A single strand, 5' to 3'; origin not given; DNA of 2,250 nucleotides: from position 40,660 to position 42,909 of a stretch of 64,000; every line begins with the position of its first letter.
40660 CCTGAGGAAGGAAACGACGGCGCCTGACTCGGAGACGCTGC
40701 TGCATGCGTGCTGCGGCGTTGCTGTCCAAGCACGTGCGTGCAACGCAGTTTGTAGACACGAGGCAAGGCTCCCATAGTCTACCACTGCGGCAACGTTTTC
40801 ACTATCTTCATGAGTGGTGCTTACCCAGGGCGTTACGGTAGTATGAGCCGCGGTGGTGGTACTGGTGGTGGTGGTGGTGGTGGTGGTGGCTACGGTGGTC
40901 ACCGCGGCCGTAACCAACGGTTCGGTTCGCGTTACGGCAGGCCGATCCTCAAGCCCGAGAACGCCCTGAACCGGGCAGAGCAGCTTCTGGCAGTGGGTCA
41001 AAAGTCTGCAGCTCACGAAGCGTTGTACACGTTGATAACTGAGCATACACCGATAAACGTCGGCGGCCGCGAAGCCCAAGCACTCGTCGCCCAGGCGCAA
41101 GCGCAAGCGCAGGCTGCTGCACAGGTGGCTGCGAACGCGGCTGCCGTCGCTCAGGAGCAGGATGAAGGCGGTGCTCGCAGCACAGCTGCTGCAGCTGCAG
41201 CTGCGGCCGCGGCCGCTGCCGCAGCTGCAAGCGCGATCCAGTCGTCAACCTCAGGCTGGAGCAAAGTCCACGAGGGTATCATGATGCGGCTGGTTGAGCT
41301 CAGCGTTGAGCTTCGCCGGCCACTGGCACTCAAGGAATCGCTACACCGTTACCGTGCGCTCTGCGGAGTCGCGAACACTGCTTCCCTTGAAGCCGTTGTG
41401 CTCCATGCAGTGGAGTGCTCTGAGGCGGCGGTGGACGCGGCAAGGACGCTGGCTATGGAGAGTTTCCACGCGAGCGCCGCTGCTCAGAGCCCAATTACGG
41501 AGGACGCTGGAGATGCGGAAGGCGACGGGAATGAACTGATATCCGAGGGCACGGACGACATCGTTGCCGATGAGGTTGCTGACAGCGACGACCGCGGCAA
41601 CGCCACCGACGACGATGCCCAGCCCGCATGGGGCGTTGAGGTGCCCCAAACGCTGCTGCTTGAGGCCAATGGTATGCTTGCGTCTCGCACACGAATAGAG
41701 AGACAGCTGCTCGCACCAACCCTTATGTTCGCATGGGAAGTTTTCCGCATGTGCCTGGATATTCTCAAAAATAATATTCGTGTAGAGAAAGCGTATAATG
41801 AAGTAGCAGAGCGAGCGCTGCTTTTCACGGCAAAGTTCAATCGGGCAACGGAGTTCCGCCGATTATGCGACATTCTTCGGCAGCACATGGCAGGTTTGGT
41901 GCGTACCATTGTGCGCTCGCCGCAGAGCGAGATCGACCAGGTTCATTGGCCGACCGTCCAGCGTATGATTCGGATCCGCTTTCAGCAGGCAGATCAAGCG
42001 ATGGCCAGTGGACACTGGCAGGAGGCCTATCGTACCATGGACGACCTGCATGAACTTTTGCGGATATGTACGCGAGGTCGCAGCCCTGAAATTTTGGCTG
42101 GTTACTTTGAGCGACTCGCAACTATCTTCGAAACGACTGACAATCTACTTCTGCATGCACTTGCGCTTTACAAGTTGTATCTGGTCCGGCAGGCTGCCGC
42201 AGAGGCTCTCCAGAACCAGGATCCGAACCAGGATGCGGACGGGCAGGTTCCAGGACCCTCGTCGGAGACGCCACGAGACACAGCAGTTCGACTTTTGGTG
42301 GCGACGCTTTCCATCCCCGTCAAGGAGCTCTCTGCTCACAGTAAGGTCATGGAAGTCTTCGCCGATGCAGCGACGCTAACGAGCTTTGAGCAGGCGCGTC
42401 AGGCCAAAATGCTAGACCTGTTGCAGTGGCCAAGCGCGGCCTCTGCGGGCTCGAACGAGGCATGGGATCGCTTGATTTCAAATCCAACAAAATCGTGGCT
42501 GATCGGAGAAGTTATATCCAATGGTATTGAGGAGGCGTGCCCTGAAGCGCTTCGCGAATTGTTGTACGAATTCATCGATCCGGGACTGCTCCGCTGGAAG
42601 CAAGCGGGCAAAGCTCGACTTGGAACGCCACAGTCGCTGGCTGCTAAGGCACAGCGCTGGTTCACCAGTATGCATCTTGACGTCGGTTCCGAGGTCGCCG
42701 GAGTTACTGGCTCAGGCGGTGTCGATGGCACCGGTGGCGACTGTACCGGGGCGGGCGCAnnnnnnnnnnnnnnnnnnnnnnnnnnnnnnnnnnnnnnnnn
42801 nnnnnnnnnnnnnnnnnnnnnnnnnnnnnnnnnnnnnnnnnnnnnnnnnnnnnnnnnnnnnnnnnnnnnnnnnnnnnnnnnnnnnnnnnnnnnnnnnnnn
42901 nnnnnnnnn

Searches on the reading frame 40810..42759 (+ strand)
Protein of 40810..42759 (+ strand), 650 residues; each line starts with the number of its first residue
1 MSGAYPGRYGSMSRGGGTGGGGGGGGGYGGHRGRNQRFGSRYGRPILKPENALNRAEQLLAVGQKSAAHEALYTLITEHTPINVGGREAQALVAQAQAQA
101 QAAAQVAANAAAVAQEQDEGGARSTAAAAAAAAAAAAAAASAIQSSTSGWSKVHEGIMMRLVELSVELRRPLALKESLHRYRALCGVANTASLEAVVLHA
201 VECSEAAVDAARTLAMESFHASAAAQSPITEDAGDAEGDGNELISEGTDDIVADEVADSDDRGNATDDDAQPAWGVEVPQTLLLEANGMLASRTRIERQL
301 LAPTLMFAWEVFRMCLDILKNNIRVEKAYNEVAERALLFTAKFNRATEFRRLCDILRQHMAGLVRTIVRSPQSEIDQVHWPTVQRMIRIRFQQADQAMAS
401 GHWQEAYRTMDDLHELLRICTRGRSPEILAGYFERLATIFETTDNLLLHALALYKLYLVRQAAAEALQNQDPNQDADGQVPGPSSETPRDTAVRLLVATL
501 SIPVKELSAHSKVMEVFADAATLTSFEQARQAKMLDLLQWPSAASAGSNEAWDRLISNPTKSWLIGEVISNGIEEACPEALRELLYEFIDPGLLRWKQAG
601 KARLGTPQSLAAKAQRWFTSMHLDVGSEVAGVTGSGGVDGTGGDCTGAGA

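Call 15: find_homologous_proteins(query=window:40810-42759:+)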
Query window:40810-42759:+ (650 aa): 6 proteins with E <= 0.001 among 8000 candidates.
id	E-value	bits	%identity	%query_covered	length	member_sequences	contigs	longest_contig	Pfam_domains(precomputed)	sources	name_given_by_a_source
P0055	1.2e-139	485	49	83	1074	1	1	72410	PF22591.3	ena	-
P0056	7.2e-104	367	44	68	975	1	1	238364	PF22591.3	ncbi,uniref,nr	ncbi:hypothetical protein CDCA_CDCA19G4663 [Cyanidium caldarium]|uniref:eIF3a PCI domain-containing 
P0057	2.1e-59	220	33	68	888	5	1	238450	PF22591.3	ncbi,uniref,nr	ncbi:hypothetical protein GpartN1_g3601.t1 [Galdieria partita]|uniref:PCI domain-containing protein 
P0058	6.5e-59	218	33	68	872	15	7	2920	PF22591.3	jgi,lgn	-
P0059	5.1e-57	212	32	69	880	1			PF01399.34,PF22591.3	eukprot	eukprot:jgi/Galph1/2743/GphlegSOOS_G1384.1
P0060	2.6e-28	117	26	74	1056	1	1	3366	PF22591.3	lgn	-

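Call 16: find_encoding_contigs(protein=P0056, flank=10000, max_places=2)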
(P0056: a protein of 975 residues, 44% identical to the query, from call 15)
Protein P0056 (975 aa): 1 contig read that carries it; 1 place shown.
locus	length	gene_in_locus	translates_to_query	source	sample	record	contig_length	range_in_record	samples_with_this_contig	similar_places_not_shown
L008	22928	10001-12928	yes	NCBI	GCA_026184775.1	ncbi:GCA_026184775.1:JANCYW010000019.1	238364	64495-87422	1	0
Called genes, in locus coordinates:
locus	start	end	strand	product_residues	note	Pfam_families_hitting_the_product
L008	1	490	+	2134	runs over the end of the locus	PF00168:C2 (weak)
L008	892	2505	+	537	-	PF00069:Pkinase, PF07714:PK_Tyr_Ser-Thr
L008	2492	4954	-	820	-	PF22916:UTP25_NTPase-like, PF06862:Utp25_C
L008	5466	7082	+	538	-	PF01873:eIF-5_eIF-2B, PF02020:W2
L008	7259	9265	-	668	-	PF10255:Paf67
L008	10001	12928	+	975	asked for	PF22591:eIF3a_PCI_TPR-like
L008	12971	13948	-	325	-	PF01873:eIF-5_eIF-2B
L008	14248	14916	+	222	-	-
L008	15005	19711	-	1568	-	PF00664:ABC_membrane, PF00005:ABC_tran, PF00664:ABC_membrane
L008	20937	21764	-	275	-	PF02104:SURF1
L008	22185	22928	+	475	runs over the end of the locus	PF00610:DEP, PF04784:DUF547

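Call 17: find_encoding_contigs(protein=P0057, flank=10000, max_places=2)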
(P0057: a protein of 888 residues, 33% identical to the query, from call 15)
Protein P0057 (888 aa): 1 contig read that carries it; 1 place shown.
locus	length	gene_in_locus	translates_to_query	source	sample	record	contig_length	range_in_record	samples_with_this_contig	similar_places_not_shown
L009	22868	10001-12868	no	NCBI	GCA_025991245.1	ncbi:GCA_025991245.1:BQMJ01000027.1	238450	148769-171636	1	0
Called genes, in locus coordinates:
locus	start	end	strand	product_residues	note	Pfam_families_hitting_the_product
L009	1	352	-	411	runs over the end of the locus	-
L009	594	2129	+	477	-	PF03969:AFG1_ATPase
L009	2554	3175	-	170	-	-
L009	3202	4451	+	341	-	PF00002:7tm_2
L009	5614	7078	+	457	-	-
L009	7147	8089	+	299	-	PF00153:Mito_carr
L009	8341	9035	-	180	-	PF04800:NDUS4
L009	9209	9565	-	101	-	PF01111:CKS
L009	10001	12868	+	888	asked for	PF22591:eIF3a_PCI_TPR-like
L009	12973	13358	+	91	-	PF14138:COX16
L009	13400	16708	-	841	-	PF00240:ubiquitin, PF11976:Rad60-SLD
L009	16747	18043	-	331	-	PF09353:DUF1995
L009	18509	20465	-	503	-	PF24807:WD40_CDC20-Fz (faint), PF23414:Beta-prop_EML_2 (weak), PF24817:WD40_WDHD1_1st, PF25168:Beta-prop_WDR36-Utp21_2nd (weak), PF25174:Beta-prop_THOC3, PF25175:Beta-prop_WDR5, PF00400:WD40 (weak), PF23381:Beta-prop_IFT122_1st (weak), +3 more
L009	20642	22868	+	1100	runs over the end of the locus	PF23013:IML1_N, PF12257:vWA_IML1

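Call 18: find_encoding_contigs(protein=P0055, flank=10000, max_places=2)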
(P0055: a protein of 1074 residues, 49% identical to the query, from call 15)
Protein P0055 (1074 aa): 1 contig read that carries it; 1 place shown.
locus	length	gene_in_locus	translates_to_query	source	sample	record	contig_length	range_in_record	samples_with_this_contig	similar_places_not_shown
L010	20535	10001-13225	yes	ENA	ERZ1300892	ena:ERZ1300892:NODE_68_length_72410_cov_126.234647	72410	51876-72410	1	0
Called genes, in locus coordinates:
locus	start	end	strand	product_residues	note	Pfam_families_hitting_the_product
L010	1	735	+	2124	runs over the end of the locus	PF00168:C2 (weak)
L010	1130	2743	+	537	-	PF00069:Pkinase, PF07714:PK_Tyr_Ser-Thr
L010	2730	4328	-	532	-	PF22916:UTP25_NTPase-like, PF06862:Utp25_C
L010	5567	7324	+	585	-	PF01873:eIF-5_eIF-2B, PF02020:W2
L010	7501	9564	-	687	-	PF10255:Paf67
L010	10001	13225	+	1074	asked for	PF22591:eIF3a_PCI_TPR-like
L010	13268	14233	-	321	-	PF01873:eIF-5_eIF-2B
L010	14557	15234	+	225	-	-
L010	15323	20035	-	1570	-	PF00664:ABC_membrane, PF00005:ABC_tran, PF00664:ABC_membrane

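Call 45: search_protein_families(library=pfam, proteins=[L008:14248-14916:+], max_evalue=1)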
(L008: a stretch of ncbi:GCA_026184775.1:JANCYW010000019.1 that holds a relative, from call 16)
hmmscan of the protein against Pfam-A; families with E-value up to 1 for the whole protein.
L008:14248-14916:+ (222 aa): 0 families
